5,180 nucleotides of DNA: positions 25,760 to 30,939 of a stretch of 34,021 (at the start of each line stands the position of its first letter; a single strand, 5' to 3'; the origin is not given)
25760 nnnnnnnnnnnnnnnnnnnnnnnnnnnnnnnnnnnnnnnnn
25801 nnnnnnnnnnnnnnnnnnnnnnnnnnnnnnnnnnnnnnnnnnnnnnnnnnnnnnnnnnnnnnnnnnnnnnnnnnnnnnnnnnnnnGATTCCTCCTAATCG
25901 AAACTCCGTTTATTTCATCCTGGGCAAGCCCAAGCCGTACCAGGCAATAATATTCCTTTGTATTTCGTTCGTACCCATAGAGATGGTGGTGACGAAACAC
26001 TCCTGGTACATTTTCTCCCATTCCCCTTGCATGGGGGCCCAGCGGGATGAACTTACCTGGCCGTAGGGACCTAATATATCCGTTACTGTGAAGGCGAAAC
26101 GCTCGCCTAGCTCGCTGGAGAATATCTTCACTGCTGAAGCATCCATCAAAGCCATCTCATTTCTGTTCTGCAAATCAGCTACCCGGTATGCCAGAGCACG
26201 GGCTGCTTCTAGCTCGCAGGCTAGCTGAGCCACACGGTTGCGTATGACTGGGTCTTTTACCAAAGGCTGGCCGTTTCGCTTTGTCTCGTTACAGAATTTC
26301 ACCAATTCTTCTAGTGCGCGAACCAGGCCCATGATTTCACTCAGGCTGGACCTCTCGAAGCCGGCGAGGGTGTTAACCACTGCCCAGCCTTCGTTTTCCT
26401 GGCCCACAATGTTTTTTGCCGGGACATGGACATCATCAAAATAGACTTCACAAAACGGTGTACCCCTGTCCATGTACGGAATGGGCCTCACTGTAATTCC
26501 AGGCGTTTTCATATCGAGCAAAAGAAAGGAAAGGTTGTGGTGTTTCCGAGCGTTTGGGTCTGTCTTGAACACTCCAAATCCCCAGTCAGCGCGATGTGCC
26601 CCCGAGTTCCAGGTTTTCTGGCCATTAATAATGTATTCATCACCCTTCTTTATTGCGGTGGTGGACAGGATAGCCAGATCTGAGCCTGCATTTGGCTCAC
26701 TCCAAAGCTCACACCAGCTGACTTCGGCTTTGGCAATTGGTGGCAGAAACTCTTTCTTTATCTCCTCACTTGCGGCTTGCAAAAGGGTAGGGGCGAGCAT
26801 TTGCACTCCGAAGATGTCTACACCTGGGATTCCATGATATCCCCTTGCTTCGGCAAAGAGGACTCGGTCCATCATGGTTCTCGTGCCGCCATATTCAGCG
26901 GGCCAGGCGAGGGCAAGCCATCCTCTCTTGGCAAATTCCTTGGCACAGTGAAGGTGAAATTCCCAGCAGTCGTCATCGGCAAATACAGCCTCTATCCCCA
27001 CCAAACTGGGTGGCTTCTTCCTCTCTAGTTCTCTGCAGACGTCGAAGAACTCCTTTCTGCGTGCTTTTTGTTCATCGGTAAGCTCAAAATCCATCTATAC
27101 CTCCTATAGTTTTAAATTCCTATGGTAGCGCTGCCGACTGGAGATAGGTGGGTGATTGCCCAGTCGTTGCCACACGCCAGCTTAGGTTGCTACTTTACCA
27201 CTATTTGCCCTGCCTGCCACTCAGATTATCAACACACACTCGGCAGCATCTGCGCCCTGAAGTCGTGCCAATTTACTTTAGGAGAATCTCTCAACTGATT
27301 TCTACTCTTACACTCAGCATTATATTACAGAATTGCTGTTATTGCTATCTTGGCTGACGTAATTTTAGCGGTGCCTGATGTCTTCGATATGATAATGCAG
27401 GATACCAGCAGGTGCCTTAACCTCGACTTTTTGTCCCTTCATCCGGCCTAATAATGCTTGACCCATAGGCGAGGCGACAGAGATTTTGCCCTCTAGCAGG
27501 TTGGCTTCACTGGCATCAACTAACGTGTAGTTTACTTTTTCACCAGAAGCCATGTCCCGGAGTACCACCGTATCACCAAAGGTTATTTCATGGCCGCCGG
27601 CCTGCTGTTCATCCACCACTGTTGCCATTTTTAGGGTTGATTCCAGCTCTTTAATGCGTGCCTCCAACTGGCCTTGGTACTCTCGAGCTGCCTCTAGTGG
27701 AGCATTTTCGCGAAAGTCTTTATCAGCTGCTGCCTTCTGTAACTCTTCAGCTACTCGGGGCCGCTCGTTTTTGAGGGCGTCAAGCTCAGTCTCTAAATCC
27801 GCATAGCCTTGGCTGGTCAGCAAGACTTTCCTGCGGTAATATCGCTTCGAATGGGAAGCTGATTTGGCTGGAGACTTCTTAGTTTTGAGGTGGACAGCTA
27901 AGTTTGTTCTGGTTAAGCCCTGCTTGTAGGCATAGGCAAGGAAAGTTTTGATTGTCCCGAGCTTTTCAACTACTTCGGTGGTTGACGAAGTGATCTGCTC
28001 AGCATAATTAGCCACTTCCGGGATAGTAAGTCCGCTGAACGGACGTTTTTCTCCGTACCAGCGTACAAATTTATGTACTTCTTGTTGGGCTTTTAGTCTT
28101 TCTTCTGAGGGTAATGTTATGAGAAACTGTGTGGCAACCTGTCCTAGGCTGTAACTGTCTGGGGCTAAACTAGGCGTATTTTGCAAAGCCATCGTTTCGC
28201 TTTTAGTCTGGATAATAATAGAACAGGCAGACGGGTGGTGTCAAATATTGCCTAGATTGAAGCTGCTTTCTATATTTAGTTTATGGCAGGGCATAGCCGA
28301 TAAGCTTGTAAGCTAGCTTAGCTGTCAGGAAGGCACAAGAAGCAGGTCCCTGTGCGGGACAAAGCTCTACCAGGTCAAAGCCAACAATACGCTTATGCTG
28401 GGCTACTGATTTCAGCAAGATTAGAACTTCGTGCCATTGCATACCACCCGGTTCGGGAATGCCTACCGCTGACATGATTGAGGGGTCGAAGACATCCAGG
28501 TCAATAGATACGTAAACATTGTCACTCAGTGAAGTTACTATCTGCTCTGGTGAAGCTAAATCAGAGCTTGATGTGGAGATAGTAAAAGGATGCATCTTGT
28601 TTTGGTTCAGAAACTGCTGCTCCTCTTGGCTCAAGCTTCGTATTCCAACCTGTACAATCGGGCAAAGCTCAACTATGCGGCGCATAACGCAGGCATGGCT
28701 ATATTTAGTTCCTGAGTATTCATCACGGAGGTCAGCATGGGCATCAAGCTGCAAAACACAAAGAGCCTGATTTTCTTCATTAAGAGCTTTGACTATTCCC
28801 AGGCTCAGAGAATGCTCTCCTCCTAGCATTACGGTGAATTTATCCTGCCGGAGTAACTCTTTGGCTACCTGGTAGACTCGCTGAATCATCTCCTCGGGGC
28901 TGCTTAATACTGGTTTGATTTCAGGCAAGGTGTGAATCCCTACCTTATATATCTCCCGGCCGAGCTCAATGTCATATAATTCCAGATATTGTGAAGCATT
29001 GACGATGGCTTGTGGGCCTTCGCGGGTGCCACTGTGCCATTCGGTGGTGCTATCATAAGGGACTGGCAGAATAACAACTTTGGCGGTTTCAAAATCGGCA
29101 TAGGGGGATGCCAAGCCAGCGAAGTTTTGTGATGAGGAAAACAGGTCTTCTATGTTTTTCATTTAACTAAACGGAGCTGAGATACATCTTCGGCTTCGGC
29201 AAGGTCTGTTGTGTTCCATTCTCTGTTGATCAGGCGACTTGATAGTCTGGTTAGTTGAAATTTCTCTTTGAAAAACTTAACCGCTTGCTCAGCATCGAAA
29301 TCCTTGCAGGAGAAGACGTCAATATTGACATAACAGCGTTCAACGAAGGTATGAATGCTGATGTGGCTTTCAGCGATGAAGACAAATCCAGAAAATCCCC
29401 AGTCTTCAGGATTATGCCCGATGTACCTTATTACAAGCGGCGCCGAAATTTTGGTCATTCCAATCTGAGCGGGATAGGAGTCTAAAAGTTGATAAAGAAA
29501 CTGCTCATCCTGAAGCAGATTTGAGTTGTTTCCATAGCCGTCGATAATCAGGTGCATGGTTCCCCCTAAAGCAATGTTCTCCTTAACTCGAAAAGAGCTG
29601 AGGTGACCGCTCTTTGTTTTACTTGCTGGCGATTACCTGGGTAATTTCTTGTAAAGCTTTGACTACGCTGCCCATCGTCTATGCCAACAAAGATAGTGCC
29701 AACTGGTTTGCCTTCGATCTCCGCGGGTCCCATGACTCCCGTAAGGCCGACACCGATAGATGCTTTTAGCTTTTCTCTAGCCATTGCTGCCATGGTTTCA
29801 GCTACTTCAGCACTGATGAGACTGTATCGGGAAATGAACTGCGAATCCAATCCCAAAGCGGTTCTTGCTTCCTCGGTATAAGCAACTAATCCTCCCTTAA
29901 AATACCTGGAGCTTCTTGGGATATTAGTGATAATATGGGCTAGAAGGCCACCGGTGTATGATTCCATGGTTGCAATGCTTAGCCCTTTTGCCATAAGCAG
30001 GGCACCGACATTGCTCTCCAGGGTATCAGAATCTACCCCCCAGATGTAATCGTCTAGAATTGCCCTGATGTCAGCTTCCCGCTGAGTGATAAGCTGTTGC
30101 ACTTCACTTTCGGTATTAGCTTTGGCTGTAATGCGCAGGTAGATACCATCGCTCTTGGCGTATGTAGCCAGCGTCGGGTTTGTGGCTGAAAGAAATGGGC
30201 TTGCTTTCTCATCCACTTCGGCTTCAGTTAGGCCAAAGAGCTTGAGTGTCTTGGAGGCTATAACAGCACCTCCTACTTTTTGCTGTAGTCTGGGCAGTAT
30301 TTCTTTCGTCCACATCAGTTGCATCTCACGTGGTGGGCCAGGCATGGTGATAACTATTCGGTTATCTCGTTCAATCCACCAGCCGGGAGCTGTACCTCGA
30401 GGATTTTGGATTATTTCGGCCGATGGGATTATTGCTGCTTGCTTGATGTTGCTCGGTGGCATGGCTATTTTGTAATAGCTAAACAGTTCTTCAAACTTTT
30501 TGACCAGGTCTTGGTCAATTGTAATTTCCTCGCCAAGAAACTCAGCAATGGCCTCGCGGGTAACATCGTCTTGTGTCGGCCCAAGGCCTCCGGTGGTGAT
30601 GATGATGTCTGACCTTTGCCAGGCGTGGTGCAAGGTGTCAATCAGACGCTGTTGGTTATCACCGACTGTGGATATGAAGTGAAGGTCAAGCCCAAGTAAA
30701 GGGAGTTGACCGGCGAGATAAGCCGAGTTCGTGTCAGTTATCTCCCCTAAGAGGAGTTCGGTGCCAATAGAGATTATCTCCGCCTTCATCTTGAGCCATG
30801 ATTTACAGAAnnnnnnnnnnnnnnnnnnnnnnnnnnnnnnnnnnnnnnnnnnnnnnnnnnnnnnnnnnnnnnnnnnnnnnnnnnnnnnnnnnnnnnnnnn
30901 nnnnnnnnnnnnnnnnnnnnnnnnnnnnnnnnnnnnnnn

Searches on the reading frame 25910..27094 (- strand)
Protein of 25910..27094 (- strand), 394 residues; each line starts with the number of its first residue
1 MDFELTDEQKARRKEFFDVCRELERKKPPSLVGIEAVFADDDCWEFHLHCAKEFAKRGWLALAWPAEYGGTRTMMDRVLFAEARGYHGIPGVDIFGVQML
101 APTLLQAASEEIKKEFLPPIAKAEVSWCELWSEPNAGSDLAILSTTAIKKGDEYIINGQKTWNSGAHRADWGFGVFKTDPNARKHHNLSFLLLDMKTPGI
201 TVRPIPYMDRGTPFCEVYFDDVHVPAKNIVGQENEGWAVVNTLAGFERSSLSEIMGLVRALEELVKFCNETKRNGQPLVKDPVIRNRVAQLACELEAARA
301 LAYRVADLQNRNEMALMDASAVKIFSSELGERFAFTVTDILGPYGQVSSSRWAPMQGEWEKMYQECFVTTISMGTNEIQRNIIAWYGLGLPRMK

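Call 17: search_protein_families(library=pfam, proteins=[window:25910-27094:-], max_evalue=0.0001)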
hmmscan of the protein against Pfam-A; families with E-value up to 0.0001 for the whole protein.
window:25910-27094:- (394 aa): 4 families
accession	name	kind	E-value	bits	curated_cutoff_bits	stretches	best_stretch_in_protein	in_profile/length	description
PF00441.29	Acyl-CoA_dh_1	-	2.6e-29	102.7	22.4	1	234-384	1-146/150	Acyl-CoA dehydrogenase, C-terminal domain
PF02770.24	Acyl-CoA_dh_M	-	8.2e-21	74.4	33.3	1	128-222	1-97/97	Acyl-CoA dehydrogenase, middle domain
PF02771.21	Acyl-CoA_dh_N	-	9.1e-12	45.8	22.9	1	43-124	30-113/113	Acyl-CoA dehydrogenase, N-terminal domain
PF08028.16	Acyl-CoA_dh_2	-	5.3e-05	23.9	22.7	1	259-349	13-113/134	Acyl-CoA dehydrogenase, C-terminal domain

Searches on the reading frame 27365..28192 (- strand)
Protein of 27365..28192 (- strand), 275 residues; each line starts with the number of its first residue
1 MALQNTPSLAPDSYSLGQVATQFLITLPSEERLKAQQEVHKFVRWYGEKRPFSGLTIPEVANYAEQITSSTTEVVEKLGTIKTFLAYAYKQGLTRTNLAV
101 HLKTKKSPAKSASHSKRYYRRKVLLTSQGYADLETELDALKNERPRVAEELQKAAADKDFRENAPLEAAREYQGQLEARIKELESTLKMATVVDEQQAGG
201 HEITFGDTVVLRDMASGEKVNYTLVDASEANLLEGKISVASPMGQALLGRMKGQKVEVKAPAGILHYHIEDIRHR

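Call 17: search_protein_families(library=pfam, proteins=[window:27365-28192:-], max_evalue=0.0001)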
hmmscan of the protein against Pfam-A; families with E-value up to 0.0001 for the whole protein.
window:27365-28192:- (275 aa): 2 families
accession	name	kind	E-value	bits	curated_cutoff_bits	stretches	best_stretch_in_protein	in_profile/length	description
PF01272.25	GreA_GreB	-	2.1e-22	79.3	26.9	1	201-273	4-76/77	Transcription elongation factor, GreA/GreB, C-term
PF03449.20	GreA_GreB_N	-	1.6e-19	70.3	24.5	1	124-192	2-71/71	Transcription elongation factor, N-terminal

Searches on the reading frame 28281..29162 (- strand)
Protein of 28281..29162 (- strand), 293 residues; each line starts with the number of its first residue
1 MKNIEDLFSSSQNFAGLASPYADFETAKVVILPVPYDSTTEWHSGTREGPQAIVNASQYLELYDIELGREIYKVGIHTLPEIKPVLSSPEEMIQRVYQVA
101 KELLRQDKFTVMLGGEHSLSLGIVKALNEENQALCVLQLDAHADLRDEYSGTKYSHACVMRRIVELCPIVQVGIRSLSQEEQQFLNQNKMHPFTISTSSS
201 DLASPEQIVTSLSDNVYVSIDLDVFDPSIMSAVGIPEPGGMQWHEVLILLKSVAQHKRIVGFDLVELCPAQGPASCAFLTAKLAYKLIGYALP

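Call 17: search_protein_families(library=pfam, proteins=[window:28281-29162:-], max_evalue=0.0001)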
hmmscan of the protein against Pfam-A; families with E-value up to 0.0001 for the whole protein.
window:28281-29162:- (293 aa): 1 family
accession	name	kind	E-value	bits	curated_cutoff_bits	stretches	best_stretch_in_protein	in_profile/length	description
PF00491.26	Arginase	-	1.8e-69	234.7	22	1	28-288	2-279/280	Arginase family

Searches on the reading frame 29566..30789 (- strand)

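Call 17: search_protein_families(library=pfam, proteins=[window:29566-30789:-], max_evalue=0.0001)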
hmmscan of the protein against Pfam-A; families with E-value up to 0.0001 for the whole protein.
window:29566-30789:- (407 aa): 3 families
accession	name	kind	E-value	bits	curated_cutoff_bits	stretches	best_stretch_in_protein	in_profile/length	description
PF02464.23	CinA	-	6.5e-41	140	23.5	1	255-406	2-155/155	Competence-damaged protein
PF00994.29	MoCF_biosynth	-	2.2e-38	131.6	26.6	1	4-169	1-143/144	Probable molybdopterin binding domain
PF18146.6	CinA_KH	-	1.6e-21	76.6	27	1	179-251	1-73/73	Damage-inducible protein CinA KH domain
